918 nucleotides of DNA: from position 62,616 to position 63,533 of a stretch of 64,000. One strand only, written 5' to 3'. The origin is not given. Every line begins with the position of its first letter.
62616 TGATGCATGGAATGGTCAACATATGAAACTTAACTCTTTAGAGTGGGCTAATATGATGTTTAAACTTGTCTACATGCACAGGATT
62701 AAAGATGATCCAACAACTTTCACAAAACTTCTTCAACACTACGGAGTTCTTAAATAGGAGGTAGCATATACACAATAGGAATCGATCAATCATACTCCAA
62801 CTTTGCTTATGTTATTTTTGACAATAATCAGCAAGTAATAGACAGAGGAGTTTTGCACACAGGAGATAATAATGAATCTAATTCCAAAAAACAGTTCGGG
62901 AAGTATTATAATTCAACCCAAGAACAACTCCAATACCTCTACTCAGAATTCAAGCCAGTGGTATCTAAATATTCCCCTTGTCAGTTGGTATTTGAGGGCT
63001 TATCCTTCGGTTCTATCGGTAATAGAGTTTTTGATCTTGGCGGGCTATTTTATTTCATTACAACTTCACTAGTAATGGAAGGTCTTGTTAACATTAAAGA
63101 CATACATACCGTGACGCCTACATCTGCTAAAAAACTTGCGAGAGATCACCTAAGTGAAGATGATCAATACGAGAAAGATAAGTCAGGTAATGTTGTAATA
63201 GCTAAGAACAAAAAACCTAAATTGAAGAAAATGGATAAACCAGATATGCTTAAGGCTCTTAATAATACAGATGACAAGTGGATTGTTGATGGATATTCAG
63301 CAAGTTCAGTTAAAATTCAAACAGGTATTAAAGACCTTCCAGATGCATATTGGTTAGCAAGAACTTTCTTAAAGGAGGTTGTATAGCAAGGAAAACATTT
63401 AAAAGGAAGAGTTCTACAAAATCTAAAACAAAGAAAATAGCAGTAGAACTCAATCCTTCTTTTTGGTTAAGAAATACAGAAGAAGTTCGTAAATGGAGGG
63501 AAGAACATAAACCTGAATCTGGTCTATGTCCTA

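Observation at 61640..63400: Three consecutive DNA-structure nucleases appear to start at AUU/AUA codons behind strong SD sequences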

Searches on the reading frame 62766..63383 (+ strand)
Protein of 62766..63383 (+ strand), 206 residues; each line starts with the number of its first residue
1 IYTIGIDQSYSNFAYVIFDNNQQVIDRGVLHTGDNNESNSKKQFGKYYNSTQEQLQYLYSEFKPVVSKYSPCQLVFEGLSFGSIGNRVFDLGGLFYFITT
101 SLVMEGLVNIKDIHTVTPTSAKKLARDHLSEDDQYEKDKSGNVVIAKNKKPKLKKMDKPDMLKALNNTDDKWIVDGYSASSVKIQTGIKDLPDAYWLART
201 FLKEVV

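Call 7: search_dna_similar(query=window:62766-63383:+, collection=phages, mode=protein, max_rows=60, rows=spread)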
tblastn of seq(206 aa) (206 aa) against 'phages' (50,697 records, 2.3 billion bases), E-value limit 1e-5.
Records with a match: 255; places in all: 255; records where one place covers at least 80% of the query: 207.
Best place of each record, by identity: >=99% 1; <60% 254.
By first word of the organism name: Escherichia 111; Klebsiella 31; Campylobacter 20; Aeromonas 16; Cronobacter 15; Salmonella 14; Vibrio 11; Pectobacterium 10; Enterobacter 7; Pseudoalteromonas 2; and 12 more.
By host as written in the record: Escherichia coli 36; - 26; Campylobacter jejuni 18; Klebsiella pneumoniae 12; Escherichia coli K-12 MG1655 12; Escherichia coli K-12 12; Cronobacter sakazakii 11; Klebsiella pneumoniae K23 7; and 70 more.
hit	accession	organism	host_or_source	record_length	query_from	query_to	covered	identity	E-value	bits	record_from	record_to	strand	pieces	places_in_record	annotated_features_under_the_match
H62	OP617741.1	Klebsiella phage KP13-16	Klebsiella pneumoniae KP13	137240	1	206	100%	100.0%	1e-120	381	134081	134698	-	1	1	hypothetical protein (x2)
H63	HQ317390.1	Colwellia phage 9A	Colwellia psychrerythaea strain 34H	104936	4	203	97%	38.7%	6e-26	110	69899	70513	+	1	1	hypothetical protein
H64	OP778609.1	Escherichia phage A73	Escherichia coli str. K-12 substr. ...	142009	1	203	99%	32.0%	1e-16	83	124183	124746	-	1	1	hypothetical protein (x3)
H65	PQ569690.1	Klebsiella phage vB_Kpn_K54_rec4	Klebsiella pneumoniae K23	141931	4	205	98%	32.0%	3e-15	79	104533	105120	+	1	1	RuvC-like Holliday junction resolvase | hypothetical protein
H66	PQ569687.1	Klebsiella phage vB_Kpn_K54_rec1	Klebsiella pneumoniae K23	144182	4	205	98%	32.0%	3e-15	79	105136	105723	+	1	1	RuvC-like Holliday junction resolvase | hypothetical protein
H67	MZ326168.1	Salmonella phage NINP13076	Salmonella enterica CDC K-1891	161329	4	205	98%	31.9%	7e-16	81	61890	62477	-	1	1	hypothetical protein (x2)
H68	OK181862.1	Escherichia phage 24-2-1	Escherichia sp.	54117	4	205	98%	31.5%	2e-18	88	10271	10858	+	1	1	hypothetical protein (x2)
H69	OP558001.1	Klebsiella phage vB_KpnM_NDO71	Klebsiella pneumoniae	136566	4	205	98%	31.5%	1e-14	77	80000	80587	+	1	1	hypothetical protein (x2)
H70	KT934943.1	Klebsiella phage vB_KpnM_KB57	Klebsiella pneumoniae M-9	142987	4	205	98%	31.5%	1e-14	77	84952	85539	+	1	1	hypothetical protein (x2)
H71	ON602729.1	Klebsiella phage VLCpiM5b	Klebsiella pneumoniae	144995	4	205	98%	31.5%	1e-14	77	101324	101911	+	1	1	RuvC-like holliday junction resolvase | hypothetical protein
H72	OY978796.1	Klebsiella phage vB_Kpn_K45PH128C2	-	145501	4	205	98%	31.5%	1e-14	77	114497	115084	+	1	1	tail fiber protein | membrane protein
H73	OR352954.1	Escherichia phage AV124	Escherichia coli ESBL033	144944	4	205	98%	31.5%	1e-14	77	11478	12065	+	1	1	hypothetical protein (x2)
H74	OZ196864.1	Vibrio phage 166E36-1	Seawater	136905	4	199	95%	32.5%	1e-13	75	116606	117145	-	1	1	RuvC-like Holliday junction resolvase | endonuclease VII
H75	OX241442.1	Vibrio phage 495E54-1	Seawater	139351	4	199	95%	32.5%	1e-13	75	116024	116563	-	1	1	putative endonuclease | putative endoVII packaging and recombination protein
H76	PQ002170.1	Salmonella phage vB_Sen_SG_WM_RUS_R7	Salmonella enterica subsp. enterica ...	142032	4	205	98%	30.5%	3e-17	85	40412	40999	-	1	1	RuvC-like Holliday junction resolvase | hypothetical protein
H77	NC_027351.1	Salmonella phage SSE121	Baltimore Harbor water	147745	4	205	98%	30.5%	3e-17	85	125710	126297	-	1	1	hypothetical protein (x2)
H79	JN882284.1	Cronobacter phage vB_CsaM_GAP31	Cronobacter sakazakii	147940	4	203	97%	30.2%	9e-17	84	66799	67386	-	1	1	hypothetical protein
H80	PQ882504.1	Enterobacter phage FENT2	Enterobacter kobei AG07E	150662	4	205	98%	29.8%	1e-15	81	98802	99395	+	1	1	RuvC-like Holliday junction resolvase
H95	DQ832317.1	Escherichia phage V5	Escherichia coli O157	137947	4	203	97%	28.3%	4e-16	82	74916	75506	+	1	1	hypothetical protein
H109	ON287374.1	Serratia phage vB_SmaM-Kashira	Serratia marcescens LVF3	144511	1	201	98%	27.9%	5e-16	81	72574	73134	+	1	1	ribonuclease H | hypothetical protein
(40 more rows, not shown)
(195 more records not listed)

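Call 9: get_annotated_region(hit=H95, flank=2500)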
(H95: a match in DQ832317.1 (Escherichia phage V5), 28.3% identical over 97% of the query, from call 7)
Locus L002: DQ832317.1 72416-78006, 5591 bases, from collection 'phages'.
description: Escherichia coli bacteriophage rv5, complete sequence.
organism: Escherichia phage V5 (NCBI taxid 399183)
taxonomy: Viruses; Duplodnaviria; Heunggongvirae; Uroviricota; Caudoviricetes; Vequintavirinae; Vequintavirus; Vequintavirus V5
host: Escherichia coli O157; source: -; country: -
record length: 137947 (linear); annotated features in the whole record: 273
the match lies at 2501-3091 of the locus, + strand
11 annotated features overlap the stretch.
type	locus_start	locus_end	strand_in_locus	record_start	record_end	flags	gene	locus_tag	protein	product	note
CDS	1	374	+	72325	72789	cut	-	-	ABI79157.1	putative HNH endonuclease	ORF 91; similar to Enterococcus faecium HNH endonuclease in ZP_00602937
CDS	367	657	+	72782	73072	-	-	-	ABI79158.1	transposase-like protein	ORF 92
regulatory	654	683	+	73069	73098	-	-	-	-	promoter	Sigma70-type promoter; P93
CDS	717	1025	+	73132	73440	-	-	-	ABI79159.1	hypothetical protein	ORF 93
CDS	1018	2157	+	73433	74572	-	-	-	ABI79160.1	putative exodeoxyribonuclease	ORF 94; similar to Enterobacteria phage SP6 putative exonuclease in NP_853581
CDS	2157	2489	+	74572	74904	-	-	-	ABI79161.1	hypothetical protein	ORF 95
CDS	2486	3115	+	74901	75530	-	-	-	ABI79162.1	hypothetical protein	ORF 96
CDS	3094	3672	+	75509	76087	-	-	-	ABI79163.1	EndoVII packaging and recombination endonuclease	ORF 97; similar to carboxyl terminus of Vibrio parahaemolyticus phage KVP40 EndoVII packaging and recombination ...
CDS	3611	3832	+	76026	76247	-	-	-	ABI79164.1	hypothetical protein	ORF 98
CDS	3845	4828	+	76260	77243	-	-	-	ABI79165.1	conserved hypothetical protein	ORF 99; similar to Pseudomonas aeruginosa phage phiKMV hypothetical protein in NP_877463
CDS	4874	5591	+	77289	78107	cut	-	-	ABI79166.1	putative DNA N6-adenine methyltransferase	ORF 100; similar to Sphingopyxis alaskensis hypothetical protein in YP_615201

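Call 10: get_annotated_region(hit=H70, flank=2500)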
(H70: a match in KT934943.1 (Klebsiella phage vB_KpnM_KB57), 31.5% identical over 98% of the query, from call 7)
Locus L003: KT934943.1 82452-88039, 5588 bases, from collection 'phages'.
description: Klebsiella phage vB_KpnM_KB57, complete genome.
organism: Klebsiella phage vB_KpnM_KB57 (NCBI taxid 1719140)
taxonomy: Viruses; Duplodnaviria; Heunggongvirae; Uroviricota; Caudoviricetes; Vequintavirinae; Mydovirus; Mydovirus KB57
host: Klebsiella pneumoniae M-9; source: sewage; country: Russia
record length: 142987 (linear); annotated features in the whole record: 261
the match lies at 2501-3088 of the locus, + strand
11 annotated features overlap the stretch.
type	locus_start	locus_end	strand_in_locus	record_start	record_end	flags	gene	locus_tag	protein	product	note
CDS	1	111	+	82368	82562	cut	-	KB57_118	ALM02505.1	hypothetical protein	-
CDS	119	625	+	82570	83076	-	-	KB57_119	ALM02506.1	hypothetical protein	-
CDS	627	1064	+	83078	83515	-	-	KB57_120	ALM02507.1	putative NHN endonuclease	-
CDS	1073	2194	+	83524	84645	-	-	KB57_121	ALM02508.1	putative exodeoxyribonuclease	-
CDS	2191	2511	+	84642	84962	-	-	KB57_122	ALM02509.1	hypothetical protein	-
CDS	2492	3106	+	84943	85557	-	-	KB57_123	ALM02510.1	hypothetical protein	-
CDS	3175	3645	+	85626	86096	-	-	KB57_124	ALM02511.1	EndoVII packaging and recombination endonuclease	-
CDS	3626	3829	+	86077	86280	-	-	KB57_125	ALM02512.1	hypothetical protein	-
CDS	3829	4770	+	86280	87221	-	-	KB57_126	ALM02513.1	hypothetical protein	-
CDS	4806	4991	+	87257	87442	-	-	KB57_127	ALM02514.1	hypothetical protein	-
CDS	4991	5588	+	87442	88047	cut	-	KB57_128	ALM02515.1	hypothetical protein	-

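Call 11: get_annotated_region(hit=H63, flank=2500)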
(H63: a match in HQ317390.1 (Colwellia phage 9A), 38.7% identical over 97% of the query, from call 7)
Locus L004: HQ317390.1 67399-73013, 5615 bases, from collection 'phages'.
description: Colwellia phage 9A, complete genome.
organism: Colwellia phage 9A (NCBI taxid 765765)
taxonomy: Viruses; Duplodnaviria; Heunggongvirae; Uroviricota; Caudoviricetes; Franklinbayvirus; Franklinbayvirus fv9A
host: Colwellia psychrerythaea strain 34H; source: -; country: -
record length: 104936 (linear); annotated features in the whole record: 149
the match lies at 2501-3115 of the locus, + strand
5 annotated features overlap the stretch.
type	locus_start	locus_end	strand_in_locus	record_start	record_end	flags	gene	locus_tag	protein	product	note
CDS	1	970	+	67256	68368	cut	-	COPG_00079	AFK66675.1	hypothetical protein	-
CDS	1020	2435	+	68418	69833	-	-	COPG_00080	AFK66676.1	hypothetical protein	-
CDS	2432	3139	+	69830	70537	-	-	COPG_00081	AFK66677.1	hypothetical protein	-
CDS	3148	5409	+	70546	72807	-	-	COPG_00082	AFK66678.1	ribonucleotide-diphosphate reductase subunit alpha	-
CDS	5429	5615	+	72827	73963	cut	-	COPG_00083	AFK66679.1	ribonucleotide-diphosphate reductase subunit beta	-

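Call 12: get_annotated_region(hit=H64, flank=2500)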
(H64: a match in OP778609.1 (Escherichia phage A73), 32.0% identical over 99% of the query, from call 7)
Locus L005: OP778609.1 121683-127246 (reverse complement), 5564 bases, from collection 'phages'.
description: Escherichia phage A73, complete genome.
organism: Escherichia phage A73 (NCBI taxid 3003819)
taxonomy: Viruses; Duplodnaviria; Heunggongvirae; Uroviricota; Caudoviricetes; Vequintavirinae
host: Escherichia coli str. K-12 substr. MG1655; source: animal feces; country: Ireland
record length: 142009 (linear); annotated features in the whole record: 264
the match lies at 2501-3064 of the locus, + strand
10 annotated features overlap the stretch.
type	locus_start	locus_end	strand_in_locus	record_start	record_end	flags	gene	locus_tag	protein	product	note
CDS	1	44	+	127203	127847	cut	-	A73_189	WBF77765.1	hypothetical protein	A73_189; Uncharacterized protein COG3236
CDS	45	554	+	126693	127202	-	-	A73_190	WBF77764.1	hypothetical protein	A73_190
CDS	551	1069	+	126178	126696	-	-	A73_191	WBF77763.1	homing endonuclease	A73_191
CDS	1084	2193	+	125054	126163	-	-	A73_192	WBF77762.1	hypothetical protein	A73_192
CDS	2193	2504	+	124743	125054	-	-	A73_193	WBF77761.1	hypothetical protein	A73_193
CDS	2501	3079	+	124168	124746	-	-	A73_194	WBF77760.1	hypothetical protein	A73_194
CDS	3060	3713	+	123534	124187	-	-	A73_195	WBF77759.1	hypothetical protein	A73_195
CDS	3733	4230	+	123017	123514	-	-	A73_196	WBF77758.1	endonuclease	A73_196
CDS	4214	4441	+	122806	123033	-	-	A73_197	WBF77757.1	hypothetical protein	A73_197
CDS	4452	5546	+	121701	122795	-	-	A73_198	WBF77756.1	exonuclease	A73_198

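Call 16: get_annotated_region(hit=H74, flank=3500)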
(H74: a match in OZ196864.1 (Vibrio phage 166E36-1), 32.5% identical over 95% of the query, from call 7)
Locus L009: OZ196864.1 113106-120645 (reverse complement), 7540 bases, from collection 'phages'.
description: Vibrio phage 166E36-1 genome assembly, chromosome: VP166E36-1_1.
organism: Vibrio phage 166E36-1 (NCBI taxid 3109717)
taxonomy: Viruses
host: -; source: Seawater; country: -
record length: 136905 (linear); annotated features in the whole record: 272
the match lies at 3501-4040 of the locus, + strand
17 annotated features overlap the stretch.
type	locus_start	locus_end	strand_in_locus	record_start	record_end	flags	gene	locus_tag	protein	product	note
CDS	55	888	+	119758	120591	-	-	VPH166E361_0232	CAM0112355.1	endonuclease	-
CDS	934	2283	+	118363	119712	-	-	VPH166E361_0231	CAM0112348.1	exonuclease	-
CDS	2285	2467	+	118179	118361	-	-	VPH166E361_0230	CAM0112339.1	hypothetical protein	-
CDS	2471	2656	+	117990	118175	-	-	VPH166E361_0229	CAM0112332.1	hypothetical protein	-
CDS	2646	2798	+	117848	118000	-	-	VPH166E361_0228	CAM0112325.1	hypothetical protein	-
CDS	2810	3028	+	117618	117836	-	-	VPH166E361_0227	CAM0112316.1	hypothetical protein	-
CDS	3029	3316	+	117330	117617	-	-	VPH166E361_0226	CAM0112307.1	hypothetical protein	-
CDS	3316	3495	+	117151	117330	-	-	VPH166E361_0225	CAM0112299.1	hypothetical protein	-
CDS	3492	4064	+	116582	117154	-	-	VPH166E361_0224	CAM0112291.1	RuvC-like Holliday junction resolvase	-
CDS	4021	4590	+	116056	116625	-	-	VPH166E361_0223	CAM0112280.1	endonuclease VII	-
CDS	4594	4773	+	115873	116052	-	-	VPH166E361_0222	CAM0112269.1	hypothetical protein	-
CDS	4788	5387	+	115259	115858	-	-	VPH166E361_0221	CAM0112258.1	endolysin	-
CDS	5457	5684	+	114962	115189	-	-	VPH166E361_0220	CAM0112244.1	hypothetical protein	-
CDS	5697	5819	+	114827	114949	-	-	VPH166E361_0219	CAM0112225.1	hypothetical protein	-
CDS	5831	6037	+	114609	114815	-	-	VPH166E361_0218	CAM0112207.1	hypothetical protein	-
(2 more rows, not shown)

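Call 35: search_protein_families(library=pfam, proteins=[window:62766-63383:+], max_evalue=0.01)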
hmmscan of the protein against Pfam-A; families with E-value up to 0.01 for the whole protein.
window:62766-63383:+ (206 aa): 0 families

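Call 36: search_protein_families(library=phrogs, proteins=[window:62766-63383:+], max_evalue=0.001)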
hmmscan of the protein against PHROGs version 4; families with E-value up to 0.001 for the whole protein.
window:62766-63383:+ (206 aa): 1 family
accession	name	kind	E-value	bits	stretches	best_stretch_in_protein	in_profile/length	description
phrog_159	-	DNA, RNA and nucleotide metabolism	3.2e-22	80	1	3-203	90-248/330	RuvC-like Holliday junction resolvase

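Call 38: search_solved_structures(query=window:62766-63383:+, max_evalue=1, show_alignments=2)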
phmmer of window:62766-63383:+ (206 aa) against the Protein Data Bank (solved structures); distinct sequences matched with E-value up to 1: 0.

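Call 58: find_related_loci(query=window:62766-63383:+, collection=viral_contigs, flank=2500)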
Query window:62766-63383:+ (206 aa) in viral_contigs; peptide patterns used: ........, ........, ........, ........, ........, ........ (x = any residue, [..] = any of these).
No stretch of DNA in the collection matches any of the patterns.

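Call 67: get_annotated_region(hit=H77, flank=800)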
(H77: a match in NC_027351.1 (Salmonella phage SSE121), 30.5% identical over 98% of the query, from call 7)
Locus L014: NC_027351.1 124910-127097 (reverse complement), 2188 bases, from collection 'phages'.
description: Salmonella phage SSE-121, complete genome.
organism: Salmonella phage SSE121 (NCBI taxid 1204529)
taxonomy: Viruses; Duplodnaviria; Heunggongvirae; Uroviricota; Caudoviricetes; Vequintavirinae; Seunavirus; Seunavirus SSE121
host: -; source: Baltimore Harbor water; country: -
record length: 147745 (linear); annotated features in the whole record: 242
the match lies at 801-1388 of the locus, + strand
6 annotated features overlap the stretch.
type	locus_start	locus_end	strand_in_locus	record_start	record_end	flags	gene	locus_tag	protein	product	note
CDS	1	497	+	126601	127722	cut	-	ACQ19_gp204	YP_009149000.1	exonuclease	-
CDS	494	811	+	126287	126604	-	-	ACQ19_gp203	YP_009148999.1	hypothetical protein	-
CDS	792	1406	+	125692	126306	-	-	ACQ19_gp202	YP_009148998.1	hypothetical protein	-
CDS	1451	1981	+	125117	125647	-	-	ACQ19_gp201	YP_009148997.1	endonuclease VII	-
CDS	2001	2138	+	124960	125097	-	-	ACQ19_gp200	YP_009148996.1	hypothetical protein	-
CDS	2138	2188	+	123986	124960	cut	-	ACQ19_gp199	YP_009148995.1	DNA polymerase exonuclease subunit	-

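Call 68: get_annotated_region(hit=H79, flank=800)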
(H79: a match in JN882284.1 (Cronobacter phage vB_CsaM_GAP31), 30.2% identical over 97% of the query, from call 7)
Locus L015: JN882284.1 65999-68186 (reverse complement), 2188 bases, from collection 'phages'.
description: Cronobacter phage vB_CsaM_GAP31, complete genome.
organism: Cronobacter phage vB_CsaM_GAP31 (NCBI taxid 1141135)
taxonomy: Viruses; Duplodnaviria; Heunggongvirae; Uroviricota; Caudoviricetes; Vequintavirinae; Seunavirus; Seunavirus GAP31
host: Cronobacter sakazakii; source: -; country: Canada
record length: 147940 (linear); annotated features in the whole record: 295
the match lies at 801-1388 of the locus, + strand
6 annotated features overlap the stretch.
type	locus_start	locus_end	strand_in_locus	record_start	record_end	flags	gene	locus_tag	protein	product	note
CDS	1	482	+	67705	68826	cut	-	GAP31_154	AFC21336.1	putative exodeoxyribonuclease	similar to ADP02518.1 exonuclease [Salmonella phage PVP-SE1]; ABI79160.1 putative exodeoxyribonuclease [Escherichia ...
CDS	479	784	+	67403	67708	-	-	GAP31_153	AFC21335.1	hypothetical protein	similar to ADP02519.1 conserved hypothetical protein [Salmonella phage PVP-SE1]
CDS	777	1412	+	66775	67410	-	-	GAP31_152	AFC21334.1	hypothetical protein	similar to ADP02520.1 conserved hypothetical protein [Salmonella phage PVP-SE1]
CDS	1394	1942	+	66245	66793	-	-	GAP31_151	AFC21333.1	EndoVII packaging and recombination endonuclease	similar to ADP02521.1 EndoVII packaging and recombination endonuclease [Salmonella phage PVP-SE1]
CDS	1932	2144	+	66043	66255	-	-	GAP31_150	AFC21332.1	hypothetical protein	similar to ADP02522.1 conserved hypothetical protein [Salmonella phage PVP-SE1]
CDS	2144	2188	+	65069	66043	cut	-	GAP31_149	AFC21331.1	hypothetical protein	similar to ADP02523.1 conserved hypothetical protein [Salmonella phage PVP-SE1]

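Call 69: get_annotated_region(hit=H80, flank=800)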
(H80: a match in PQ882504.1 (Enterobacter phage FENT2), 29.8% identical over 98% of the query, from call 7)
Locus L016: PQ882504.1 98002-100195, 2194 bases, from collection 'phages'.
description: Enterobacter phage FENT2, complete genome.
organism: Enterobacter phage FENT2 (NCBI taxid 3403059)
taxonomy: Viruses; Duplodnaviria; Heunggongvirae; Uroviricota; Caudoviricetes; Vequintavirinae; Seunavirus
host: Enterobacter kobei AG07E; source: -; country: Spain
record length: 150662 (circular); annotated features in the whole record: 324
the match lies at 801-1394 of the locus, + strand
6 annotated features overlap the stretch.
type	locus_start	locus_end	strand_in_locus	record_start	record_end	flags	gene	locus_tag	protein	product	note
CDS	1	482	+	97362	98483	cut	-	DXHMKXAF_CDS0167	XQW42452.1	exonuclease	/ID=DXHMKXAF_CDS_0167; color: #993366; /phase=0; /top_hit=NC_019402_p42; /phrog=107; /source=PHANOTATE_1.6.7; ...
CDS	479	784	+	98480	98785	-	-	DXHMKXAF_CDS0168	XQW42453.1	hypothetical protein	/ID=DXHMKXAF_CDS_0168; color: #993366; /phase=0; /top_hit=NC_022323_p89; /phrog=7583; /source=PHANOTATE_1.6.7; ...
CDS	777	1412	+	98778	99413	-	-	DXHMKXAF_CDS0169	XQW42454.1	RuvC-like Holliday junction resolvase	/ID=DXHMKXAF_CDS_0169; color: #993366; /phase=0; /top_hit=p35032 VI_04131; /phrog=159; /source=PHANOTATE_1.6.7; ...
CDS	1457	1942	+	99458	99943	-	-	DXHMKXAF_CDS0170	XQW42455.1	endonuclease VII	/ID=DXHMKXAF_CDS_0170; color: #993366; /phase=0; /top_hit=NC_028672_p63; /phrog=423; /source=PHANOTATE_1.6.7; ...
CDS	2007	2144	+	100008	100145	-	-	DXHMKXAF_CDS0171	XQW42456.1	hypothetical protein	/ID=DXHMKXAF_CDS_0171; color: #993366; /phase=0; /top_hit=KT001917_p90; /phrog=3715; /source=PHANOTATE_1.6.7; ...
CDS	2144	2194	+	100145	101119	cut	-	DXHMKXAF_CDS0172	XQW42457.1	DNA polymerase exonuclease subunit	/ID=DXHMKXAF_CDS_0172; color: #993366; /phase=0; /top_hit=KU160647_p41; /phrog=403; /source=PHANOTATE_1.6.7; ...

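Call 70: get_annotated_region(hit=H109, flank=800)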
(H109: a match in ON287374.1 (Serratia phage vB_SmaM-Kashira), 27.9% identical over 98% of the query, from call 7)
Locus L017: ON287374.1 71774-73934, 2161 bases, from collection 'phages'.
description: Serratia phage vB_SmaM-Kashira, complete genome.
organism: Serratia phage vB_SmaM-Kashira (NCBI taxid 2943834)
taxonomy: Viruses; Duplodnaviria; Heunggongvirae; Uroviricota; Caudoviricetes; Vequintavirinae
host: Serratia marcescens LVF3; source: sewage; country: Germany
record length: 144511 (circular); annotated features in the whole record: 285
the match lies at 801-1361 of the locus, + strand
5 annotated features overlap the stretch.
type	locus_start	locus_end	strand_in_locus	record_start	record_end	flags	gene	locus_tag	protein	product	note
CDS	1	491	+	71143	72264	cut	-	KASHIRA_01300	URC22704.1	ribonuclease H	-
CDS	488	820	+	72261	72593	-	-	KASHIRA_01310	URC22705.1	hypothetical protein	-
CDS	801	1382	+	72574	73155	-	-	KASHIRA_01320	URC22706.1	ribonuclease H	-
CDS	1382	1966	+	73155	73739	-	-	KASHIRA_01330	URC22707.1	endonuclease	-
CDS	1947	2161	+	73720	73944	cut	-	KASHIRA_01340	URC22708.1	hypothetical protein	-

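Call 87: find_homologous_proteins(query=window:62766-63383:+, max_evalue=0.00001)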
Query seq(206 aa) (206 aa): 17 proteins with E <= 0.00001 among 71 candidates.
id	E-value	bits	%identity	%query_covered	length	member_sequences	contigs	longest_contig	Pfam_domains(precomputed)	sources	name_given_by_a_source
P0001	1.4e-122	425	91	97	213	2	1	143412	-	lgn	-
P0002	3.3e-111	388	98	86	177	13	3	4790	-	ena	-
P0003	1.2e-110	386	82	96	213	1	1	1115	-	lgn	-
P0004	5.7e-83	296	66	99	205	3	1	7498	-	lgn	-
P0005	1.2e-79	285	89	69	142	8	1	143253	-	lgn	-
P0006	3.1e-75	270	59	99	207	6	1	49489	-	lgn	-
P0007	2.3e-69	251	79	68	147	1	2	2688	-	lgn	-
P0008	4.5e-69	250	63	87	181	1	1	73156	-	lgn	-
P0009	6.9e-68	246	78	67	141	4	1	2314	-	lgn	-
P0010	2.2e-54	202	50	97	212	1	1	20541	-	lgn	-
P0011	6.4e-52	194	49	97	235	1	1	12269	-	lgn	-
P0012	1.1e-51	193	53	97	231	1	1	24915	-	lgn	-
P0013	1.0e-43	168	45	95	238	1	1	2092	-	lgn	-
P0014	3.5e-43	166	45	95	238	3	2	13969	-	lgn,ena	-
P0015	5.4e-43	165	45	95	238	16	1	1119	-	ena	-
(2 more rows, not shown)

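Call 89: find_encoding_contigs(protein=P0001, flank=3000, max_places=1)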
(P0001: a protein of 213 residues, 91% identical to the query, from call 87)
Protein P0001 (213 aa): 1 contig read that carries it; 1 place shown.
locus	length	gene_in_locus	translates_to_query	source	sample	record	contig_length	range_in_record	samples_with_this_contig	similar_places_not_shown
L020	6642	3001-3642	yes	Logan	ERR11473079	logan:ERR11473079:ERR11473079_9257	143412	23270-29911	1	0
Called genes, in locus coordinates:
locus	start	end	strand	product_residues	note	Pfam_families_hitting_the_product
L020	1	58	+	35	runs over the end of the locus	-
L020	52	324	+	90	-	-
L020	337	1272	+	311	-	PF04381:RdgC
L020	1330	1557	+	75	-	-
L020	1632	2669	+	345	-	-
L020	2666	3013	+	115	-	-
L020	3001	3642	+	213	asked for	-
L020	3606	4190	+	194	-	PF02945:Endonuclease_7 (weak)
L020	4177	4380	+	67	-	-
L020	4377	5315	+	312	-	PF13482:RNase_H_2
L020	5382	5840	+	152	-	-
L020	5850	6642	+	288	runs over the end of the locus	PF02086:MethyltransfD12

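Call 90: find_encoding_contigs(protein=P0005, flank=3000, max_places=1)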
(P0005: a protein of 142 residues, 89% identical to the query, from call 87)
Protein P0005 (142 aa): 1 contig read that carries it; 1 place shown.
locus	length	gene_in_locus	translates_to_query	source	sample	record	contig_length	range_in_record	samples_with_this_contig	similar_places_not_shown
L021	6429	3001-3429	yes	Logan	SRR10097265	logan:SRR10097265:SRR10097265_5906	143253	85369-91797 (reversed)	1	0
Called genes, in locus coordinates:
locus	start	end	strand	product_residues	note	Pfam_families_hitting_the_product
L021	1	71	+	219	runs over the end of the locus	PF01503:PRA-PH (weak)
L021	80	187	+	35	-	-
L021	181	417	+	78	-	-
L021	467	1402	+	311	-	PF04381:RdgC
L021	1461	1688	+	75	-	-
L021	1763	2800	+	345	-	-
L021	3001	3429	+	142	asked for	-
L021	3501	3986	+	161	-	PF02945:Endonuclease_7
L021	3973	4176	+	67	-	-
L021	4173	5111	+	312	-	PF00929:RNase_T (faint), PF13482:RNase_H_2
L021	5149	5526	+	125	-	-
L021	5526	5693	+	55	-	-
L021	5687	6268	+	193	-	PF06941:NT5C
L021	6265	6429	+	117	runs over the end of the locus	-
